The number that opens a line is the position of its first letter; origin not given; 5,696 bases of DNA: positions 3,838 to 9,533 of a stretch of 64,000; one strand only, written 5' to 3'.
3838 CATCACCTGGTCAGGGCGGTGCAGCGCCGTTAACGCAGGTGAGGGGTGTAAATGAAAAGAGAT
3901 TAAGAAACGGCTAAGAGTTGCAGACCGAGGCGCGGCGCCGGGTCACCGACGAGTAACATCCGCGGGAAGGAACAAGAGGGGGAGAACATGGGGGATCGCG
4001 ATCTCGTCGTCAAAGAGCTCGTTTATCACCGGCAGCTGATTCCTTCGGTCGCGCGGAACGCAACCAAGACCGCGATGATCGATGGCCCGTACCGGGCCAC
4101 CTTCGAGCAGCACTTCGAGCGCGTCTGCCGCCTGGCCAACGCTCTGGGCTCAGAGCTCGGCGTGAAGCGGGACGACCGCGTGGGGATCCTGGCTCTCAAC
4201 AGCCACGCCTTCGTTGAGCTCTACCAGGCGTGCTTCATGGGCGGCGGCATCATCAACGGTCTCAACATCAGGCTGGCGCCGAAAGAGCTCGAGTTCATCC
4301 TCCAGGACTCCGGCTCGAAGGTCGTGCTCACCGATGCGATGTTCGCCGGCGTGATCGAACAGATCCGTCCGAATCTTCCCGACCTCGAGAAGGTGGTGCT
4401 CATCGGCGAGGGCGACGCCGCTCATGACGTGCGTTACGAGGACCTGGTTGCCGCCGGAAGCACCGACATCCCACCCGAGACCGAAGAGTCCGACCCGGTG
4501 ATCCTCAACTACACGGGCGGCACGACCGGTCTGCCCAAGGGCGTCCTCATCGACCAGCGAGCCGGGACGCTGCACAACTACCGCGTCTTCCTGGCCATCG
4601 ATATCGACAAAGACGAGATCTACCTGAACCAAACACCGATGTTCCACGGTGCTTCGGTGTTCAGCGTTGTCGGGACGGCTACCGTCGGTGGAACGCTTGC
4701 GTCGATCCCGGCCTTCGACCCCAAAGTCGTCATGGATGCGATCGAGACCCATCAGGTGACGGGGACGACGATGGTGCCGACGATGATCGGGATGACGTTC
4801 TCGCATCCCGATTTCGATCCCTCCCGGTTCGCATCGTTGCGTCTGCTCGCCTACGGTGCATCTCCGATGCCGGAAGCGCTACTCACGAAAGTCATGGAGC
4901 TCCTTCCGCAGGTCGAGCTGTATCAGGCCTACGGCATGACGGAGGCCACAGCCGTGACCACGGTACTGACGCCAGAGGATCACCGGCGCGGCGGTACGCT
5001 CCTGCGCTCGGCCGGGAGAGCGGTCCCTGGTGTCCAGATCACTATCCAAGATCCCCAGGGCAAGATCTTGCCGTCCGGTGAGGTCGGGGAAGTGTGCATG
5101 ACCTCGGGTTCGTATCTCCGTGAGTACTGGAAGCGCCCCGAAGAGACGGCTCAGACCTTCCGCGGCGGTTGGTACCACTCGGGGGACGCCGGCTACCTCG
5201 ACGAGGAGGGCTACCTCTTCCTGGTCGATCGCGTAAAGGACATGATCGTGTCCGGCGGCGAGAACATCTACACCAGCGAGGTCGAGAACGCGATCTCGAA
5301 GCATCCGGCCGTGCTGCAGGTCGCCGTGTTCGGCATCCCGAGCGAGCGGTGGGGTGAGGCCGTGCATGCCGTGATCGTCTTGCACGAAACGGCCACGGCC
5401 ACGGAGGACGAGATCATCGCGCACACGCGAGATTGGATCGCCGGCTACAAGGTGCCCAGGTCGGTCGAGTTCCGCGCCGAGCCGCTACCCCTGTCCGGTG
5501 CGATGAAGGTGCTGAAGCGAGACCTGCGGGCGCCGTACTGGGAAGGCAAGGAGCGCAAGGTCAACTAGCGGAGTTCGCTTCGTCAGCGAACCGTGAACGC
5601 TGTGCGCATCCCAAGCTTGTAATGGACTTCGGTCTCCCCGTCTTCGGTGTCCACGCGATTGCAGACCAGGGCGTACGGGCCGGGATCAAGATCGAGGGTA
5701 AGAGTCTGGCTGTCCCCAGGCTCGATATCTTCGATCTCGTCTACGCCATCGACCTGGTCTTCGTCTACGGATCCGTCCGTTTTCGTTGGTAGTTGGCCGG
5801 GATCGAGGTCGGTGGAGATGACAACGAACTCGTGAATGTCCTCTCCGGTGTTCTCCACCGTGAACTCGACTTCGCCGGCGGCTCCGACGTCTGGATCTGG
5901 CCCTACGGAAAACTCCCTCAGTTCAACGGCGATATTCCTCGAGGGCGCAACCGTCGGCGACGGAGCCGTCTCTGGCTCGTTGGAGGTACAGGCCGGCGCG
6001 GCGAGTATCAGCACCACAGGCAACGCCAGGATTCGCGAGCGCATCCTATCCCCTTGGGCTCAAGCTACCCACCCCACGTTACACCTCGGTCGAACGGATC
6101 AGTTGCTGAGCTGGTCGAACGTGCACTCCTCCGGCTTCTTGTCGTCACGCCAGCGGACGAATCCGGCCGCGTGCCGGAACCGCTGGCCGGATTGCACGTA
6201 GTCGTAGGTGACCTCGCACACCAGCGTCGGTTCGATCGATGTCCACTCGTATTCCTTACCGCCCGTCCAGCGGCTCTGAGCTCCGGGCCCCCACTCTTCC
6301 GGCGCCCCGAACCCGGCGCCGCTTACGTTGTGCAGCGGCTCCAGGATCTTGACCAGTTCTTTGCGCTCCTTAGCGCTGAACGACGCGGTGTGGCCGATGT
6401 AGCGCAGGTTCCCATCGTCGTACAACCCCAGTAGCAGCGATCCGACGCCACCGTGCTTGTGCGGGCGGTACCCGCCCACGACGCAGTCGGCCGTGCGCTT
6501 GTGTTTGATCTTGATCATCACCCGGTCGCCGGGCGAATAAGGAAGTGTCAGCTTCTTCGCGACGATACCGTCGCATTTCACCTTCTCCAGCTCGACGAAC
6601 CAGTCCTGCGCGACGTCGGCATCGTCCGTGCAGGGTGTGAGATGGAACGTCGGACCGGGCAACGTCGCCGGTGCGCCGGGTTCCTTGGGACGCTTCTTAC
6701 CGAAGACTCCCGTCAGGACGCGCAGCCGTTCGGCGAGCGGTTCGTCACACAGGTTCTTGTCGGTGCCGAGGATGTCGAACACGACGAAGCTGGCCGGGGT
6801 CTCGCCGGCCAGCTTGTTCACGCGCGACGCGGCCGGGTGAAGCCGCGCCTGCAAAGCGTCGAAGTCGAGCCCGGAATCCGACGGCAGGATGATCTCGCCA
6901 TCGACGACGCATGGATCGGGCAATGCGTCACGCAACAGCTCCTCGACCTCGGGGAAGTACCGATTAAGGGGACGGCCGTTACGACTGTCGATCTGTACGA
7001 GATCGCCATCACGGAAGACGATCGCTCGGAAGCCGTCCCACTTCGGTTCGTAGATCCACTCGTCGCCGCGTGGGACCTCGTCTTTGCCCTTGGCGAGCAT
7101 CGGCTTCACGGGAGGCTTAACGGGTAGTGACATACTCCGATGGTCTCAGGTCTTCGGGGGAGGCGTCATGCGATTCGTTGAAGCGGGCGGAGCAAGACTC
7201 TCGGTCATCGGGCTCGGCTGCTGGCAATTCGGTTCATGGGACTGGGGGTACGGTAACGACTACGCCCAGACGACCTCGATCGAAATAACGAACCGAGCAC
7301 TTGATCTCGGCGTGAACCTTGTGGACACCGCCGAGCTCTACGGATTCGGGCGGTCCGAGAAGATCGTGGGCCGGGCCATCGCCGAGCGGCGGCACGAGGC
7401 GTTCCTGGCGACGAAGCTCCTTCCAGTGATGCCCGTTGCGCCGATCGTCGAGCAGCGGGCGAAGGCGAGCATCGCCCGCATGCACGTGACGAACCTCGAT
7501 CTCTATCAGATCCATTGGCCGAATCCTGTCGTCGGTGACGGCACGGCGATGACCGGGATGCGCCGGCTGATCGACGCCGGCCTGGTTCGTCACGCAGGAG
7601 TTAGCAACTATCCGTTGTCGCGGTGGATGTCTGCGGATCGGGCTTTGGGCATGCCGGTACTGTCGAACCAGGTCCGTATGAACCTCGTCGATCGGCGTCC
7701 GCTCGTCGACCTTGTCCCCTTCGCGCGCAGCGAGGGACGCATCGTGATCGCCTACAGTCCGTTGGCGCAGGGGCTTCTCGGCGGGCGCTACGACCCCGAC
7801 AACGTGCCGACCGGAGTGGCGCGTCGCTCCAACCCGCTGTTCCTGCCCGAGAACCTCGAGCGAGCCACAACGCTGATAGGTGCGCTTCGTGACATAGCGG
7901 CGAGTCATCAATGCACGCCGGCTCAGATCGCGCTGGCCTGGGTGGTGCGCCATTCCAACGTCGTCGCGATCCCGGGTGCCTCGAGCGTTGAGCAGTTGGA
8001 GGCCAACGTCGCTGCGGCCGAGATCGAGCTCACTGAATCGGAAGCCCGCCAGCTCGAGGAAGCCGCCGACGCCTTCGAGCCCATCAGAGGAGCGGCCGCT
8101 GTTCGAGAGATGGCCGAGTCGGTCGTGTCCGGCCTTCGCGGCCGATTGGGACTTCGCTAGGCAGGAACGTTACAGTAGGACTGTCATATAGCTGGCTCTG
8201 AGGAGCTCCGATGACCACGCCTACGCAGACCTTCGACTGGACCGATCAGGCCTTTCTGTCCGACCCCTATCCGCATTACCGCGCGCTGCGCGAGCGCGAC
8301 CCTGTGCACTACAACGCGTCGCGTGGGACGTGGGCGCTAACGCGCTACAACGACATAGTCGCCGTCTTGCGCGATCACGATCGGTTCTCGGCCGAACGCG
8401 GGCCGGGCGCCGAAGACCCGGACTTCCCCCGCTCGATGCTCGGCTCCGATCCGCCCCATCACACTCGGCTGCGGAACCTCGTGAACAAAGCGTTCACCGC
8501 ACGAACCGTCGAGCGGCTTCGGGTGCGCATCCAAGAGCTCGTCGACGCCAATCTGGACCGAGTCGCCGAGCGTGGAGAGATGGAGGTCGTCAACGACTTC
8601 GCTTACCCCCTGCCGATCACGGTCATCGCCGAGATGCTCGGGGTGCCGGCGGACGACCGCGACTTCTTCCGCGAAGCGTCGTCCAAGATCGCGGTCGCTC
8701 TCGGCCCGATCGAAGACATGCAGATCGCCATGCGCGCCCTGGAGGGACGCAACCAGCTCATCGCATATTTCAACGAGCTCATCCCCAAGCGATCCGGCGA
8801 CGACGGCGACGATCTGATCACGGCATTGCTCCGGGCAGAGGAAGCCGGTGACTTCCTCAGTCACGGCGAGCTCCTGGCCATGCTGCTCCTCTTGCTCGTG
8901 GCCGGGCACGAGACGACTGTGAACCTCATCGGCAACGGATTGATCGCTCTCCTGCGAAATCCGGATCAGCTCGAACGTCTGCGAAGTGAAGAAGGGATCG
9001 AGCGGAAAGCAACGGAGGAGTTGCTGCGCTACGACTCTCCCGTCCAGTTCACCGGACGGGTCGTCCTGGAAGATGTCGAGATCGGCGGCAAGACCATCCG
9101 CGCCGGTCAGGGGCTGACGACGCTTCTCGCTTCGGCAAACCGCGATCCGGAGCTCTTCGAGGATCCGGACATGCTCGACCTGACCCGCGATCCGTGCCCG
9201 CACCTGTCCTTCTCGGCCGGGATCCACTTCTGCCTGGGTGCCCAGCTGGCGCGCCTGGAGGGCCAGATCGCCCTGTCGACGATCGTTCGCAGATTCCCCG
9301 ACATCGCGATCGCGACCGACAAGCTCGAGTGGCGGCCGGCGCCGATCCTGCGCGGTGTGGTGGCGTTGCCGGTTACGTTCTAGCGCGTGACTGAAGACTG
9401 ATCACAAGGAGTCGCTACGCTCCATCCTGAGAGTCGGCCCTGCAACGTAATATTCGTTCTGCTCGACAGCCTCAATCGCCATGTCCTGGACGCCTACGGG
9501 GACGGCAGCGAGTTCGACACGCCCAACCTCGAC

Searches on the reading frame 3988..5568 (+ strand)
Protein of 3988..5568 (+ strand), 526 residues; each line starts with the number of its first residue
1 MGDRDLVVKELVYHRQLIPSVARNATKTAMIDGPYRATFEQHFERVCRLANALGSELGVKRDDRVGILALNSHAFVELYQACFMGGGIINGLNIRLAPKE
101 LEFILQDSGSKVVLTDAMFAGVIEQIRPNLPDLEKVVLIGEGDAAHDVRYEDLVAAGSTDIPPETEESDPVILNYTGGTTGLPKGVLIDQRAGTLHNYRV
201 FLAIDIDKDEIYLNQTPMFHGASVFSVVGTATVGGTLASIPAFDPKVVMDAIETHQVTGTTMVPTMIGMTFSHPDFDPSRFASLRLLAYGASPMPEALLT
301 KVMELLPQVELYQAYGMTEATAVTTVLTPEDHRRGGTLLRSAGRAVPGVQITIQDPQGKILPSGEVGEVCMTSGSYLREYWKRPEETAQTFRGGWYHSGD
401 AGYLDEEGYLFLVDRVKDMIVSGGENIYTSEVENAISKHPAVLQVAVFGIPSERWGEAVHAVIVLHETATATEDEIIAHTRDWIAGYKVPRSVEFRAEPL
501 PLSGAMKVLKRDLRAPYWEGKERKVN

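Call 59: search_protein_families(library=pfam, proteins=[window:3988-5568:+], max_evalue=0.00001)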
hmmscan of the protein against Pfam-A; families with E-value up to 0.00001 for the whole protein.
window:3988-5568:+ (526 aa): 2 families
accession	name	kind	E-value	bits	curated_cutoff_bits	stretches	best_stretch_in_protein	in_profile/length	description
PF00501.34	AMP-binding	-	1.2e-79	268.3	29.9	1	21-381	5-384/384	AMP-binding enzyme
PF13193.12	AMP-binding_C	-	8.4e-17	62.3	24.5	1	431-504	1-73/76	AMP-binding enzyme C-terminal domain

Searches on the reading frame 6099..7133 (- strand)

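Call 59: search_protein_families(library=pfam, proteins=[window:6099-7133:-], max_evalue=0.00001)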
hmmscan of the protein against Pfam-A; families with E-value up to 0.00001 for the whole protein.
window:6099-7133:- (344 aa): 2 families
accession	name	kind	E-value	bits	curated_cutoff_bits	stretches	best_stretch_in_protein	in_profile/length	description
PF01068.26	DNA_ligase_A_M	-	3.1e-33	115.6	26.2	1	11-210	1-204/204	ATP dependent DNA ligase domain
PF04679.21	DNA_ligase_A_C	-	1e-17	64.8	27.5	1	227-332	2-94/94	ATP dependent DNA ligase C terminal region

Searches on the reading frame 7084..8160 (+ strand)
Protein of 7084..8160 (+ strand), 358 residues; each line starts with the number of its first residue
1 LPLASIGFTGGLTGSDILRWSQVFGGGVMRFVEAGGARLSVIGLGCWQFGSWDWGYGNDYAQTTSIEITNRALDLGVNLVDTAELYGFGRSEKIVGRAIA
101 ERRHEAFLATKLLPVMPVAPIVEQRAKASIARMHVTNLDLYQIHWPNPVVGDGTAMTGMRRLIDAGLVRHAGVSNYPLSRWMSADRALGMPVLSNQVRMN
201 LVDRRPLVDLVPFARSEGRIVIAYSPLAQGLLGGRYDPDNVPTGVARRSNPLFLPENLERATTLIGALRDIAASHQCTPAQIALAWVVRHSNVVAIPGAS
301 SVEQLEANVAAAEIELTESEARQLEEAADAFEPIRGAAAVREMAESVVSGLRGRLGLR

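Call 59: search_protein_families(library=pfam, proteins=[window:7084-8160:+], max_evalue=0.00001)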
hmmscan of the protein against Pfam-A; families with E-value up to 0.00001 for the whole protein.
window:7084-8160:+ (358 aa): 1 family
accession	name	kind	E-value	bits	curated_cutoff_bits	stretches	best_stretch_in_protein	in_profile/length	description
PF00248.27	Aldo_ket_red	-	5.9e-65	219.6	24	1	42-328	2-290/291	Aldo/keto reductase family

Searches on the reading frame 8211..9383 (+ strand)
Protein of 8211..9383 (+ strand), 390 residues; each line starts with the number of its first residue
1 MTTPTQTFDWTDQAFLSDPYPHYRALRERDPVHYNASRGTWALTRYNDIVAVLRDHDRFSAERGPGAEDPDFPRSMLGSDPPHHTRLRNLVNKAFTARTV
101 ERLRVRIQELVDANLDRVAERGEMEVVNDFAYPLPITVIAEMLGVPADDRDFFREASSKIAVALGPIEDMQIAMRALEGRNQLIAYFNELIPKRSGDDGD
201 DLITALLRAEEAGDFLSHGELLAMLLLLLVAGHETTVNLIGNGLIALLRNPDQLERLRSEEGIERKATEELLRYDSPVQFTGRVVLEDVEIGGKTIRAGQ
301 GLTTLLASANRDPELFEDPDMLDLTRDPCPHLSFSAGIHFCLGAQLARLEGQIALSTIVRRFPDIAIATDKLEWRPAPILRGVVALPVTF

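Call 59: search_protein_families(library=pfam, proteins=[window:8211-9383:+], max_evalue=0.00001)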
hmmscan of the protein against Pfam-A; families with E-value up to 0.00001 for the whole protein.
window:8211-9383:+ (390 aa): 1 family
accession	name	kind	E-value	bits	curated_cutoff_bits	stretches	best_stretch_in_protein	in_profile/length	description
PF00067.27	p450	-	2.3e-33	116.1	22.8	1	37-362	43-432/462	Cytochrome P450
